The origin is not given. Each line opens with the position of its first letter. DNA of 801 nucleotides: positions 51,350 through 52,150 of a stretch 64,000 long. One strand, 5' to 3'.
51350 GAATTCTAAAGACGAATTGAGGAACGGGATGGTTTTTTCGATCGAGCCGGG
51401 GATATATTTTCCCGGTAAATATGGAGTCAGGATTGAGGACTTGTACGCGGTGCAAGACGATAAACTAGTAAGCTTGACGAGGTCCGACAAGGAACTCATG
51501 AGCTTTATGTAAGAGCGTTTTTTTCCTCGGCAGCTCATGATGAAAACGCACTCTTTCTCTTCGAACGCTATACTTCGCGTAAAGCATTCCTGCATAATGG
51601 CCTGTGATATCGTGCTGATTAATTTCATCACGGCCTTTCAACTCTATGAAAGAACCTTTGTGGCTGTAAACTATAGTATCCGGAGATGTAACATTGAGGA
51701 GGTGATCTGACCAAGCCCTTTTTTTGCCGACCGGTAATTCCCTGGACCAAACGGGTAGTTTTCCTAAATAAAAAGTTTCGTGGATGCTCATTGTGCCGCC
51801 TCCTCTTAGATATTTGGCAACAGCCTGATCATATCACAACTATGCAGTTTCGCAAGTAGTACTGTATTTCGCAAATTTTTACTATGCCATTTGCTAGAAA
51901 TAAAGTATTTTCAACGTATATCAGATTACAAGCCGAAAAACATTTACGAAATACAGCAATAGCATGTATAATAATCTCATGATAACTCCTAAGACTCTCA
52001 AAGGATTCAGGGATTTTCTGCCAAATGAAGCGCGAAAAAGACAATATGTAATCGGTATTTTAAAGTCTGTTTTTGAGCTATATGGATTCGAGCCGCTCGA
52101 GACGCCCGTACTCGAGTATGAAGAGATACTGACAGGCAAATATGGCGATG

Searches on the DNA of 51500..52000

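Call 97: search_rna_families(source=window, start=51500, end=52000, threshold=evalue, max_evalue=1)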
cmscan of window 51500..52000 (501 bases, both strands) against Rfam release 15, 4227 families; matches with E-value up to 1: 0.
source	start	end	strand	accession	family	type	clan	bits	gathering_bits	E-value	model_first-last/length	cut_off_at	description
